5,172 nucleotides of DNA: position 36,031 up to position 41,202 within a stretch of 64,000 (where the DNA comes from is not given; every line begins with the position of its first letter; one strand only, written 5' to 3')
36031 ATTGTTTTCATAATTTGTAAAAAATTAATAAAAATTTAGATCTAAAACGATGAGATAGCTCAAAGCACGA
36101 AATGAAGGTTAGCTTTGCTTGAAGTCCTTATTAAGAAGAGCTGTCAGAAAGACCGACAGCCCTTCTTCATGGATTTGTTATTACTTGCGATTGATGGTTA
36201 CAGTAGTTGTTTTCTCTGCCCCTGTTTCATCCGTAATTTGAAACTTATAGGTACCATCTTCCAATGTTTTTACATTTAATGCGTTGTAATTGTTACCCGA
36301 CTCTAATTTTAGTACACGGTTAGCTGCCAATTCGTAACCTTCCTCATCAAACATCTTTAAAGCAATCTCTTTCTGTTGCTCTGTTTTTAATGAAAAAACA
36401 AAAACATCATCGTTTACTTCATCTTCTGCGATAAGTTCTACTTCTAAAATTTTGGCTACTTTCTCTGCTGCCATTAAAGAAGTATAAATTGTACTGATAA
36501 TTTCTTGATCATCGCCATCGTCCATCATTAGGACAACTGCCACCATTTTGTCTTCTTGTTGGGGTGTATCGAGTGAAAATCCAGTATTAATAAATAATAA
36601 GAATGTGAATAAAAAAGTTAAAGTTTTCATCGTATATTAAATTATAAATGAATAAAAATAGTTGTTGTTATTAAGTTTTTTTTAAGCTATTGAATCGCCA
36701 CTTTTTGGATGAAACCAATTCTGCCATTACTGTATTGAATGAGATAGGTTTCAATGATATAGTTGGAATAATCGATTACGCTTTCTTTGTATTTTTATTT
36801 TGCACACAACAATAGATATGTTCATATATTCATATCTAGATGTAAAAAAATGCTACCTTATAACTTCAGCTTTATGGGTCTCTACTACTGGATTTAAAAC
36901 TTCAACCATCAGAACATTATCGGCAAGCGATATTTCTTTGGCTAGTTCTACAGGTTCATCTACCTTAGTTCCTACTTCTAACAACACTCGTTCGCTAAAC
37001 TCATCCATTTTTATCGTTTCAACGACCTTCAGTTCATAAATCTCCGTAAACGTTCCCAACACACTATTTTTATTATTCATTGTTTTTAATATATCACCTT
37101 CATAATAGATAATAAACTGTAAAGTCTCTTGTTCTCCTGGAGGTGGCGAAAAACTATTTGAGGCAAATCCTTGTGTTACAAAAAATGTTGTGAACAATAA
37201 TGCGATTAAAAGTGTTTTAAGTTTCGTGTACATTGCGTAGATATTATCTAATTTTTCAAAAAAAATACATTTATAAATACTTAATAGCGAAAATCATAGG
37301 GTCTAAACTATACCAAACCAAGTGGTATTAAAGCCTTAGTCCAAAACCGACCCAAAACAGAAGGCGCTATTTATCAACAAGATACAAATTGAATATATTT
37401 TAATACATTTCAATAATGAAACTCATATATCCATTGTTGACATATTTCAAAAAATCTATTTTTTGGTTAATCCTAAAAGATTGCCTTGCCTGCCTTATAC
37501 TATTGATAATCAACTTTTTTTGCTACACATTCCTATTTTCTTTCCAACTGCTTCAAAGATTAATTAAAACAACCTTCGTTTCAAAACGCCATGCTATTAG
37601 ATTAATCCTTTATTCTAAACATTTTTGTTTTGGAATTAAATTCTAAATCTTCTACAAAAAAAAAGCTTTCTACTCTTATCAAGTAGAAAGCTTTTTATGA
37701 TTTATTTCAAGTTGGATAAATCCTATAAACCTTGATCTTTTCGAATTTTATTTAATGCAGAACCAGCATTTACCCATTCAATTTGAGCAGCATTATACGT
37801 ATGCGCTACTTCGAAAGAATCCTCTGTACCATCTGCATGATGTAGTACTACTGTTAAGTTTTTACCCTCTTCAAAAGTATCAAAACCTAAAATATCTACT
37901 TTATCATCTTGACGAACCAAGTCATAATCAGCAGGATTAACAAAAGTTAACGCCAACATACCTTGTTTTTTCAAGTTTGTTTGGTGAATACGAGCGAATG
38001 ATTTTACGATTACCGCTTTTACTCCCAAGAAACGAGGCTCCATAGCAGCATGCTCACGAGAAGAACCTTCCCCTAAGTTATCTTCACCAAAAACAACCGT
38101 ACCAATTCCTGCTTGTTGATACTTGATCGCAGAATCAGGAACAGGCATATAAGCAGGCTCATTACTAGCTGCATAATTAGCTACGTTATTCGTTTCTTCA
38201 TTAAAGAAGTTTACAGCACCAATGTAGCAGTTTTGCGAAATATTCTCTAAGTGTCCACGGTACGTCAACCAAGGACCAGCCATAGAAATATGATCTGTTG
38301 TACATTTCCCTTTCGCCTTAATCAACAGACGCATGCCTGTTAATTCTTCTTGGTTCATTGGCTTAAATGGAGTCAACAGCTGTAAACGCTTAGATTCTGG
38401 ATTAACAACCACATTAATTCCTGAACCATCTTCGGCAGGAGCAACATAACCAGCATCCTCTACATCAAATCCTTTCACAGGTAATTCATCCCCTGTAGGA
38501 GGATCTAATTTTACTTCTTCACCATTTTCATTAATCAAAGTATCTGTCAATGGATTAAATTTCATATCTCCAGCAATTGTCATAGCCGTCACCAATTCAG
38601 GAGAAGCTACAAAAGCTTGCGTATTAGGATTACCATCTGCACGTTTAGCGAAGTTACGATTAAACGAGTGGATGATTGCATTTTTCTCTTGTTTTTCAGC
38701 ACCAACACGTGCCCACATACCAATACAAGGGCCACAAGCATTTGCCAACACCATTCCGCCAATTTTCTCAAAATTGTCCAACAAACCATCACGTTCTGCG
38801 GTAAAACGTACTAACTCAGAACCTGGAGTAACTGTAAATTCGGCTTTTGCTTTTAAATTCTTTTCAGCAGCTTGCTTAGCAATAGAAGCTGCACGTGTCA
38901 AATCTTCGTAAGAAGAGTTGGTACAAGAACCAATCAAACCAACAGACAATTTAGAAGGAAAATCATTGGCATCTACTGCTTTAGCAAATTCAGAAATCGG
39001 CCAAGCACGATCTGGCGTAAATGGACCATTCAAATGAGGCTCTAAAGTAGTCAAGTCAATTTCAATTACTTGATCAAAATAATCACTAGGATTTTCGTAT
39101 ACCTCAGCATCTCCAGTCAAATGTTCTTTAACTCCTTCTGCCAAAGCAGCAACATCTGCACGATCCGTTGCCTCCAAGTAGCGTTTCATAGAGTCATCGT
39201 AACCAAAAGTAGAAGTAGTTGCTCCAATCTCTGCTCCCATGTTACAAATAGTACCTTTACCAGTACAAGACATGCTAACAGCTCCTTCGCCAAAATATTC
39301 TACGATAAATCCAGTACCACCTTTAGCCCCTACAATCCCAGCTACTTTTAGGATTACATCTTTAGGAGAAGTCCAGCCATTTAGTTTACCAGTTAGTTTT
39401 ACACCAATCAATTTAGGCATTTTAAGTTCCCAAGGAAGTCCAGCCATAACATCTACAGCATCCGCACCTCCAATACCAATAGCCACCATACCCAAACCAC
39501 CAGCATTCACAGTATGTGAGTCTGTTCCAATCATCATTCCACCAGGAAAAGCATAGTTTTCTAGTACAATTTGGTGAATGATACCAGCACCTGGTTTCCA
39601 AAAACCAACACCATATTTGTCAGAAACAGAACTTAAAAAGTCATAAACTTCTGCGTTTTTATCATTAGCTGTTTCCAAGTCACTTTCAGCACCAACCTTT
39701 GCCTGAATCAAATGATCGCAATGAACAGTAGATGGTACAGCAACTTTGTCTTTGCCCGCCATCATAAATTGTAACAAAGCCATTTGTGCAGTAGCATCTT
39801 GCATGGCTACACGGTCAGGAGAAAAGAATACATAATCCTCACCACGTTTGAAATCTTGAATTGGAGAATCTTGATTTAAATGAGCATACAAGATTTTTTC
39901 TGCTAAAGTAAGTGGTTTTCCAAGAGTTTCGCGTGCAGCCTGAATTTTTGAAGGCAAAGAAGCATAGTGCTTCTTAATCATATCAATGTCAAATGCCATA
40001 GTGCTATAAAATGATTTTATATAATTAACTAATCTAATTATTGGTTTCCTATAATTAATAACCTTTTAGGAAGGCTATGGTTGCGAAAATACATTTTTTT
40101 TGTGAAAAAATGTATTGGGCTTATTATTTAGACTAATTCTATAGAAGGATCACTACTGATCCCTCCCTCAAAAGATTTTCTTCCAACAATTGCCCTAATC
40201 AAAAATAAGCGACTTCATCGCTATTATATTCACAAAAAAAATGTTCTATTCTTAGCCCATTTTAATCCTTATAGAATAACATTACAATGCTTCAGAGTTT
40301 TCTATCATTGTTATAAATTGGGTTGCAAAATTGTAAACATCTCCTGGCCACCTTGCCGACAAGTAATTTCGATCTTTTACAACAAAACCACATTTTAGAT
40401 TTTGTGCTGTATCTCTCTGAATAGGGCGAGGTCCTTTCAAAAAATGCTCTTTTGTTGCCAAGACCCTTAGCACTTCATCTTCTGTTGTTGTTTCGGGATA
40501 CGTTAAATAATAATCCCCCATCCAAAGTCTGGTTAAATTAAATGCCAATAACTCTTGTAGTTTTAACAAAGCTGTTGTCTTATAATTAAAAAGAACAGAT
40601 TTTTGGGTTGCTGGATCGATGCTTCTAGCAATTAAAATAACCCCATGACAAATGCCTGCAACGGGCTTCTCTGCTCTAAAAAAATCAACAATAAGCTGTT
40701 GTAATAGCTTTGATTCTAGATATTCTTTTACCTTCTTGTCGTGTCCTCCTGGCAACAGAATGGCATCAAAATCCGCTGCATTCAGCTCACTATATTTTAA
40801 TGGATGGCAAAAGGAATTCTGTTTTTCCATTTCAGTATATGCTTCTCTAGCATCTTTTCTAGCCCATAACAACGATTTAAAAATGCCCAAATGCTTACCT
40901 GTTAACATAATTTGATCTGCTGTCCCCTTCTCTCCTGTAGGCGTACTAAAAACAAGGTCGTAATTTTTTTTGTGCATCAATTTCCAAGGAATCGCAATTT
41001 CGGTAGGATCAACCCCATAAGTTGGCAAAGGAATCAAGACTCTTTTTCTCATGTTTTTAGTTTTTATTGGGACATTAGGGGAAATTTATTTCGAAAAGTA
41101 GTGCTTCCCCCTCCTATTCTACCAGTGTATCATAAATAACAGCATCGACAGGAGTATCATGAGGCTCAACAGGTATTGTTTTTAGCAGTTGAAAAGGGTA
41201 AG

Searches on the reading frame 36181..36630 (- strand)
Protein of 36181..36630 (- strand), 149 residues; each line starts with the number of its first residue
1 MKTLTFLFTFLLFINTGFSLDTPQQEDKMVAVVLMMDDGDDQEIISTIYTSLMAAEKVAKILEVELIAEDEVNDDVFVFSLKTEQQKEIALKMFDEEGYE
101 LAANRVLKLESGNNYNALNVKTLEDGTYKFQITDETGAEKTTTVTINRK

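Call 12: search_protein_families(library=pfam, proteins=[window:36181-36630:-])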
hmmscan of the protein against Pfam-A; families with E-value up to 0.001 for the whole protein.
window:36181-36630:- (149 aa): 1 family
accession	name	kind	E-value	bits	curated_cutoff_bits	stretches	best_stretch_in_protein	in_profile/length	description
PF18962.6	Por_Secre_tail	-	0.00055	20.6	27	1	74-139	8-69/75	Secretion system C-terminal sorting domain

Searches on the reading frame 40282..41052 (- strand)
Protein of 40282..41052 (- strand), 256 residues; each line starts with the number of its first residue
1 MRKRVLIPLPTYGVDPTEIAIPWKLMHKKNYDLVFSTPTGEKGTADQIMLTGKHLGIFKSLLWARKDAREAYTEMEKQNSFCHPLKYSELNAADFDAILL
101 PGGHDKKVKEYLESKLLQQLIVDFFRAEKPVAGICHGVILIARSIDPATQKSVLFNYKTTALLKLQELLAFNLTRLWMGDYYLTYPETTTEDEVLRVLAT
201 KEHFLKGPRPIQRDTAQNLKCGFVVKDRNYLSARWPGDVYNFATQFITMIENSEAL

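Call 12: search_protein_families(library=pfam, proteins=[window:40282-41052:-])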
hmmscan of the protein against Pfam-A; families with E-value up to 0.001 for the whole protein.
window:40282-41052:- (256 aa): 5 families
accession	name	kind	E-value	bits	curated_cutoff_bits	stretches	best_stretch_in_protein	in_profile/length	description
PF17124.11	ThiJ_like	-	5.6e-27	95.2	30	1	9-171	1-161/186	ThiJ/PfpI family-like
PF01965.30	DJ-1_PfpI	-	1.2e-13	51.6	26.6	1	3-247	1-163/165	DJ-1/PfpI family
PF07685.20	GATase_3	-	2.5e-06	27.7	27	1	80-165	27-113/196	CobB/CobQ-like glutamine amidotransferase domain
PF01174.25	SNO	-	8.2e-05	23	27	1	91-149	30-89/188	SNO glutamine amidotransferase family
PF18011.7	Catalase_C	-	0.00071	19.7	24.6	0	87-169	49-140/150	C-terminal domain found in long catalases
